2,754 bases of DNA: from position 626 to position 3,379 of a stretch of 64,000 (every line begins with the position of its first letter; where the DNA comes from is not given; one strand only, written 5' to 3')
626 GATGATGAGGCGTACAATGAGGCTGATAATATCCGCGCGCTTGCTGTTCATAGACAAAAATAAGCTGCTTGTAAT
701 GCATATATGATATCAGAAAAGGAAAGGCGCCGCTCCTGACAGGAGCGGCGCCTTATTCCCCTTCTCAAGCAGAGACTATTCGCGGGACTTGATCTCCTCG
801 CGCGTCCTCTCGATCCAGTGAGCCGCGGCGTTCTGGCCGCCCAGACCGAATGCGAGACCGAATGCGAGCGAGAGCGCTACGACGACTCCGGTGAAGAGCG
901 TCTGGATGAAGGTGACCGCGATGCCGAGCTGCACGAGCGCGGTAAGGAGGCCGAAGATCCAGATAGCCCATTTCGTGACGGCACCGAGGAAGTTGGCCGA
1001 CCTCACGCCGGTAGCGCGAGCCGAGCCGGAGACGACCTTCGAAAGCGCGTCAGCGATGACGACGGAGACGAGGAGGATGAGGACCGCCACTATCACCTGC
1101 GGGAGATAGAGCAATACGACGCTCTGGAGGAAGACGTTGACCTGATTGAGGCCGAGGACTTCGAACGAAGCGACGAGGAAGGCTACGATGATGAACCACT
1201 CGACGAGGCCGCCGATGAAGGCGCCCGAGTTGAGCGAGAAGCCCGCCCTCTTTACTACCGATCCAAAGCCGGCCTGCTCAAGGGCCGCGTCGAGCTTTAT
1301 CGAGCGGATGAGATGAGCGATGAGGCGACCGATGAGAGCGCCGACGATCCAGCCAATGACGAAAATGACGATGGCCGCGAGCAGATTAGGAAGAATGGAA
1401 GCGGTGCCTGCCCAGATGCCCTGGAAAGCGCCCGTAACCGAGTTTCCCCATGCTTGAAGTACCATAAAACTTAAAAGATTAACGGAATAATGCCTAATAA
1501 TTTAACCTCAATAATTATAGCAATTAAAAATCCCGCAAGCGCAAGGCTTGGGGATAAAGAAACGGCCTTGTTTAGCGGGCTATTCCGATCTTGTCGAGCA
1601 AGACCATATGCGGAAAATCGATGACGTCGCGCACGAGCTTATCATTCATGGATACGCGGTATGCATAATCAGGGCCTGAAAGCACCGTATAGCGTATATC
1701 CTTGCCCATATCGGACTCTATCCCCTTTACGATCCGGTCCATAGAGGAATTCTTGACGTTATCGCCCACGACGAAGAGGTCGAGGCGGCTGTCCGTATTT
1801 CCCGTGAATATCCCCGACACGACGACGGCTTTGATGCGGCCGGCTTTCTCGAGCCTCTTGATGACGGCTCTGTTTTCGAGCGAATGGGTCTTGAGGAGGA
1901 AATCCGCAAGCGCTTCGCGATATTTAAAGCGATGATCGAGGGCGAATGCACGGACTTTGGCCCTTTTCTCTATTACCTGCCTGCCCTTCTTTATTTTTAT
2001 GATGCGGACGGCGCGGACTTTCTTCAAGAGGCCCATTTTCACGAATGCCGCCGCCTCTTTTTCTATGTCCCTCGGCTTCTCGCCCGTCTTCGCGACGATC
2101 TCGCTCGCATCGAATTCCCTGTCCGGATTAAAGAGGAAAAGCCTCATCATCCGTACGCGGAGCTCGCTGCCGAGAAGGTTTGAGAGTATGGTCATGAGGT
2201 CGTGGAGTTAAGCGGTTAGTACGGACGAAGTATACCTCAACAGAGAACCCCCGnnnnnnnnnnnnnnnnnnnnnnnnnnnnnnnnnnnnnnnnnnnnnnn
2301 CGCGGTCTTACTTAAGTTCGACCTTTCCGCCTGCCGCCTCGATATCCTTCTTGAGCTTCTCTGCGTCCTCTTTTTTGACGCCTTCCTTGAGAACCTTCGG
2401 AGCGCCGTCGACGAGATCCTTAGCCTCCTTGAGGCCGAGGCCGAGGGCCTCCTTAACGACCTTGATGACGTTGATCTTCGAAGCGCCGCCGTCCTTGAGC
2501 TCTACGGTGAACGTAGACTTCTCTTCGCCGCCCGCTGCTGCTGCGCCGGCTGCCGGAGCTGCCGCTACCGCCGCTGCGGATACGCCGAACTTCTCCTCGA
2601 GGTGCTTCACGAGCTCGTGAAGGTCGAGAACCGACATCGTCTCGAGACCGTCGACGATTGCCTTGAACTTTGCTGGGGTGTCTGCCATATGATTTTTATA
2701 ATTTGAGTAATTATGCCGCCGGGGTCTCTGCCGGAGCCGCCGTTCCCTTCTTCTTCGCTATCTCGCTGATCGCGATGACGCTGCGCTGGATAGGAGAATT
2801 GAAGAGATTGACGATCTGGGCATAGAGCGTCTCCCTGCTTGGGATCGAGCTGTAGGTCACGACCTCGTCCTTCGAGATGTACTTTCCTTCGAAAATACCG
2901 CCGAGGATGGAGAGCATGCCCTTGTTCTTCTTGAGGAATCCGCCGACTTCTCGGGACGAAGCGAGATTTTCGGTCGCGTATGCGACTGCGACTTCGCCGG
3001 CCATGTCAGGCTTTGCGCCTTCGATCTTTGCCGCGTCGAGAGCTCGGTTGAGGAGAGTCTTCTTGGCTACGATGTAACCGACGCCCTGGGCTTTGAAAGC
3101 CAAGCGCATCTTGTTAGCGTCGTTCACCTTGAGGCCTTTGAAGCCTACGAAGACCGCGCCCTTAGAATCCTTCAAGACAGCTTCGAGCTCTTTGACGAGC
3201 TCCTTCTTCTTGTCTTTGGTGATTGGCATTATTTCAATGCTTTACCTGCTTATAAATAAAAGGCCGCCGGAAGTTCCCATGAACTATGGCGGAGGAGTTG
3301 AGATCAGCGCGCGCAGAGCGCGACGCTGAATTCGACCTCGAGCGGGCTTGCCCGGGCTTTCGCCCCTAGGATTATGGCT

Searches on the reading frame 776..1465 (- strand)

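Call 14: search_protein_families(library=pfam, proteins=[window:776-1465:-], max_evalue=0.001)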
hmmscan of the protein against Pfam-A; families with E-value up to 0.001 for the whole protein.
window:776-1465:- (229 aa): 1 family
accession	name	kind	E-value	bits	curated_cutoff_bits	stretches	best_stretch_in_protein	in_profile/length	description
PF05552.17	MS_channel_1st_1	-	3.5e-15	56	22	2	14-60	3-49/50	Mechanosensitive ion channel, conserved TM helix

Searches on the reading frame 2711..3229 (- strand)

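Call 14: search_protein_families(library=pfam, proteins=[window:2711-3229:-], max_evalue=0.001)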
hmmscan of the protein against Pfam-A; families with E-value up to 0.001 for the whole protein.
window:2711-3229:- (172 aa): 1 family
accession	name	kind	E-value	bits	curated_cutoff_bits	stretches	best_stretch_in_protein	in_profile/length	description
PF00466.25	Ribosomal_L10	-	2e-17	63.6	22.8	1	4-91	2-90/100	Ribosomal protein L10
